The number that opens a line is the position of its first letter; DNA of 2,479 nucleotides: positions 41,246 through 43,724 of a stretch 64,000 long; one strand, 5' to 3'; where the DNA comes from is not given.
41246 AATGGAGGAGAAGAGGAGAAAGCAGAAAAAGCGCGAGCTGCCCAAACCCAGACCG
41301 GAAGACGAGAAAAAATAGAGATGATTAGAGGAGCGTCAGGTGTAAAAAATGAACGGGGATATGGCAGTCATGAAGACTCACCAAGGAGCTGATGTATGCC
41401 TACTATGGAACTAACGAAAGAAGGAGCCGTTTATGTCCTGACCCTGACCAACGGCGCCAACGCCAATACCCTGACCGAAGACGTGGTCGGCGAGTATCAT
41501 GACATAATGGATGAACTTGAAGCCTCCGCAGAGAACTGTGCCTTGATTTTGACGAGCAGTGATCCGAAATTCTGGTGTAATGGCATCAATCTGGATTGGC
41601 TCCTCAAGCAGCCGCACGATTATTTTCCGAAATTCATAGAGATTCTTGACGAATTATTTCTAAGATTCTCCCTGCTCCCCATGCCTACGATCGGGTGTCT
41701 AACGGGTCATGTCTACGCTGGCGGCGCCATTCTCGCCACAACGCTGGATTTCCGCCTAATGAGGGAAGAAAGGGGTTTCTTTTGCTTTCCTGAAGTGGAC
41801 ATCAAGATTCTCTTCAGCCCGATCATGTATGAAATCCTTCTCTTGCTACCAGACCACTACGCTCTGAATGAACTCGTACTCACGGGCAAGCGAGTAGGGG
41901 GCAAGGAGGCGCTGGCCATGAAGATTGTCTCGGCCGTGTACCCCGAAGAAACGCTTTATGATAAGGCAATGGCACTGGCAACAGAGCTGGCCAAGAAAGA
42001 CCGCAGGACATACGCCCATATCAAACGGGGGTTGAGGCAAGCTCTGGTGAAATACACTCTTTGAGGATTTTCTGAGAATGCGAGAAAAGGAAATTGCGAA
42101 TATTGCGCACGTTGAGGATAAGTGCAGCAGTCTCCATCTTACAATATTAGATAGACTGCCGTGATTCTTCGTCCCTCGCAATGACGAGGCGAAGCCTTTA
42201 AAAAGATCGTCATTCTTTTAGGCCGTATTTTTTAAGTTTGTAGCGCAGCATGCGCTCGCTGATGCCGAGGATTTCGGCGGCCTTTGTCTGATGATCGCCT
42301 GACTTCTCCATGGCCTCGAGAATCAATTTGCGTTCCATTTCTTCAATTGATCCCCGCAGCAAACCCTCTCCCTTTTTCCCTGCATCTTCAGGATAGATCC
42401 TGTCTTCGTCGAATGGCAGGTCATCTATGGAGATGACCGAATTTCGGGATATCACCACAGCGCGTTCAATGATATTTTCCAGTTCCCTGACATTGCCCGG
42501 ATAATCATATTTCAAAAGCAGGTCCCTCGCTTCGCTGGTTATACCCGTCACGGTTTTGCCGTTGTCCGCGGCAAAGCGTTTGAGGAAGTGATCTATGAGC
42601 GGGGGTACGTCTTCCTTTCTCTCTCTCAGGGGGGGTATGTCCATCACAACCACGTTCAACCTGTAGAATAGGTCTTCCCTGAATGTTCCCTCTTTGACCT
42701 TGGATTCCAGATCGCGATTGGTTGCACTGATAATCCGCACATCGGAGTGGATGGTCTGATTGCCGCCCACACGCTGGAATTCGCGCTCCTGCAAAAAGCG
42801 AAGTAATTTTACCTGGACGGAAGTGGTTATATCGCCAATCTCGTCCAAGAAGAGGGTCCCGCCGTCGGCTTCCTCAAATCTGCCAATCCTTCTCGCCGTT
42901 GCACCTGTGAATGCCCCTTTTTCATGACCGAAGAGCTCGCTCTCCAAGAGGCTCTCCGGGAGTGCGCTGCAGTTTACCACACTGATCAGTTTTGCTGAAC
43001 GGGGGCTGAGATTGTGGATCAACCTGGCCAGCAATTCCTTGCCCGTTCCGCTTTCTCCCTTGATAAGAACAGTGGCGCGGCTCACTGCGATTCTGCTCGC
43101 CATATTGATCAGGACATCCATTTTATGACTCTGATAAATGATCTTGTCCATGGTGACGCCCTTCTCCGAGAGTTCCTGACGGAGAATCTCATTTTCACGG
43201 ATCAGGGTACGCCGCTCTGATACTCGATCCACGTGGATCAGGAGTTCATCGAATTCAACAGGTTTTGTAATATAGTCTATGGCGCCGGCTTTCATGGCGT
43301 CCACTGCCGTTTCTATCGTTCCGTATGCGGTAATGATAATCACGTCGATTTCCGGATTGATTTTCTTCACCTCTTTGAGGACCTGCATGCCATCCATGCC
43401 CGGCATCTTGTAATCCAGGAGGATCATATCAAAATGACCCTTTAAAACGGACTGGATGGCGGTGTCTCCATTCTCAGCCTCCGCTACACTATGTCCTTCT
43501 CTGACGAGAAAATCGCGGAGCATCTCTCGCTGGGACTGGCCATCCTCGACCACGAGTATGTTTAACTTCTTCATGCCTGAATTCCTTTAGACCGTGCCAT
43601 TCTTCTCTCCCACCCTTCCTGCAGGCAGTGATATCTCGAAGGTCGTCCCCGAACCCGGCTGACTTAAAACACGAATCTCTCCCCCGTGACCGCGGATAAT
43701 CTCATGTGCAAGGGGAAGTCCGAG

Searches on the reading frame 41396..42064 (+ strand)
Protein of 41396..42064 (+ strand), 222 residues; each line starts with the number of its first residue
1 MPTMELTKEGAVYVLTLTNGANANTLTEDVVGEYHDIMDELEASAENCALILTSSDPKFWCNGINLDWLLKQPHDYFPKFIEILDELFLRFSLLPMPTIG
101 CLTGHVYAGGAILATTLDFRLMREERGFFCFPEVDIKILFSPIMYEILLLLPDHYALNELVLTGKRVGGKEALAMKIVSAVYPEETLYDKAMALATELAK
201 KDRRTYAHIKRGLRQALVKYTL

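Call 6: search_protein_families(library=pfam, proteins=[window:41396-42064:+])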
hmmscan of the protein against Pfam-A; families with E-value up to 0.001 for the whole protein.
window:41396-42064:+ (222 aa): 2 families
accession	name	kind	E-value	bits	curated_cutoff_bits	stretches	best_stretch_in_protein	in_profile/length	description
PF00378.25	ECH_1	-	7e-25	88.2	27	1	8-216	2-208/251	Enoyl-CoA hydratase/isomerase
PF16113.10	ECH_2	-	3.6e-12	46.9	27.2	1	14-201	3-191/335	Enoyl-CoA hydratase/isomerase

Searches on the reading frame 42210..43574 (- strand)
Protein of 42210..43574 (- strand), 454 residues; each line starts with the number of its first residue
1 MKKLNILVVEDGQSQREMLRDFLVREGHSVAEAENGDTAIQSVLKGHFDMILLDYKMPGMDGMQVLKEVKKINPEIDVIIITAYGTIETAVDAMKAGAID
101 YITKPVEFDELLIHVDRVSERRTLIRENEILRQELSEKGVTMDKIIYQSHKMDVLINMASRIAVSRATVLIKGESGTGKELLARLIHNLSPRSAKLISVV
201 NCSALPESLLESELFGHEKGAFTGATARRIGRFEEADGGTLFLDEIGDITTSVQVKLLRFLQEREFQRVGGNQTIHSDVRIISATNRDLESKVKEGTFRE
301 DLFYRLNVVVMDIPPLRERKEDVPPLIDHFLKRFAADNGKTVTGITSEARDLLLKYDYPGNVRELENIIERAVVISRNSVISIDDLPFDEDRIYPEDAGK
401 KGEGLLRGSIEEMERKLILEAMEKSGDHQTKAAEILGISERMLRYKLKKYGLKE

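Call 6: search_protein_families(library=pfam, proteins=[window:42210-43574:-])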
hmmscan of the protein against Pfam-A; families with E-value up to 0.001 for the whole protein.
window:42210-43574:- (454 aa): 9 families
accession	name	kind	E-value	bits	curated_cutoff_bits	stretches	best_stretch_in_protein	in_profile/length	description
PF00158.32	Sigma54_activat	-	5.7e-71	238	20.2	1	145-310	1-166/168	Sigma-54 interaction domain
PF00072.30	Response_reg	-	2.3e-31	108.6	30.2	1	6-115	1-110/111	Response regulator receiver domain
PF25601.1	AAA_lid_14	-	2.4e-28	98.2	27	1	317-389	1-73/87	AAA+ ATPase lid domain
PF14532.12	Sigma54_activ_2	-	1.8e-19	70.8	25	1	152-316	7-138/138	Sigma-54 interaction domain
PF02954.25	HTH_8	-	1.1e-12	47.9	22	1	410-450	2-42/42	Bacterial regulatory protein, Fis family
PF07728.20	AAA_5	-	3.3e-09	37.3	22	1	169-288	2-124/139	AAA domain (dynein-related subfamily)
PF00004.35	AAA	-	0.00016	22.6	21.2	1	169-290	1-111/131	ATPase family associated with various cellular activities (AAA)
PF07724.20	AAA_2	-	0.00035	21.1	27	1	167-294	4-132/166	AAA domain (Cdc48 subfamily)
PF01078.27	Mg_chelatase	-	0.00042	20.2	20.3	0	165-286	21-157/207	Magnesium chelatase, subunit ChlI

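Call 41: search_protein_families(library=ncbifam, max_evalue=1e-10, proteins=[window:42210-43574:-])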
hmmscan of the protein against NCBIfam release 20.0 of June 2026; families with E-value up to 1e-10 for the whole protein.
window:42210-43574:- (454 aa): 89 families (the best 25 are shown)
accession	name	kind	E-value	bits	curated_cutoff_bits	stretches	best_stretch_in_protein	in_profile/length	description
NF008469.0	PRK11361.1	equivalog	4.6e-156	520.1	714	1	5-453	6-457/461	acetoacetate metabolism transcriptional regulator AtoC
NF007689.0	PRK10365.1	equivalog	1e-139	466.2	760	1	2-447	4-439/441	sigma-54-dependent response regulator transcription factor ZraR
TIGR01818.1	ntrC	equivalog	2.2e-128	429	558.6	1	6-387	1-378/463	nitrogen regulation protein NR(I)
TIGR02915.1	PEP_resp_reg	equivalog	1.5e-124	416.3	502.6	1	6-453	1-445/445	PEP-CTERM-box response regulator transcription factor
TIGR01817.1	nifA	equivalog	7e-122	407.9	528.85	1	128-393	183-445/534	nif-specific transcriptional activator NifA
NF050807.1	TransRegFlbDCaul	equivalog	4e-116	388.6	750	1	8-450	5-438/454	sigma-54-dependent transcriptional regulator FlbD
NF041552.1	TF_PrdR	equivalog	8.4e-113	377.7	795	1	130-451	253-577/577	sigma-54 dependent transcriptional regulator PrdR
NF051870.1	NAssimRespRegNtrX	equivalog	8.6e-113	377.6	600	1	4-452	2-452/452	nitrogen assimilation response regulator NtrX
NF008176.1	PRK10923.1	equivalog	4.5e-109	365.1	620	1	1-389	1-384/469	nitrogen regulation protein NR(I)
NF041946.1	LuxO_transreg_Vib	equivalog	1.2e-108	363.9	800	1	8-390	1-380/463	quorum-sensing sigma-54 dependent transcriptional regulator LuxO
NF011695.0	PRK15115.1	equivalog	6.4e-107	358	763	1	3-382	6-374/445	two-component system response regulator GlrR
NF049963.1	RespRegFlgRCampy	domain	3.8e-105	352.2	750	1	5-452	2-429/429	fla regulon two-component system response regulator FlgR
NF038308.1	RNA_repair_RtcR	equivalog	8.1e-103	345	650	1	82-452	118-518/530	RNA repair transcriptional activator RtcR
NF003451.0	PRK05022.1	equivalog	1.7e-97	327.3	476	1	126-453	173-511/512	nitric oxide reductase transcriptional regulator NorR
NF041906.1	V4R_TF_MobR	exception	2.6e-91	306.8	999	1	136-450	225-544/544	phenol degradation transcriptional regulator MobR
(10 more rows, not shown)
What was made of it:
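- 42210..43574 (-): NtrC-type response regulator and sigma-54 activator, 454 aa, with GAFTGA at residue 220 and a C-terminal HTH_8 domain. The best named relatives are AtoC and ZraR, both below the equivalog cut-offs (call 41).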
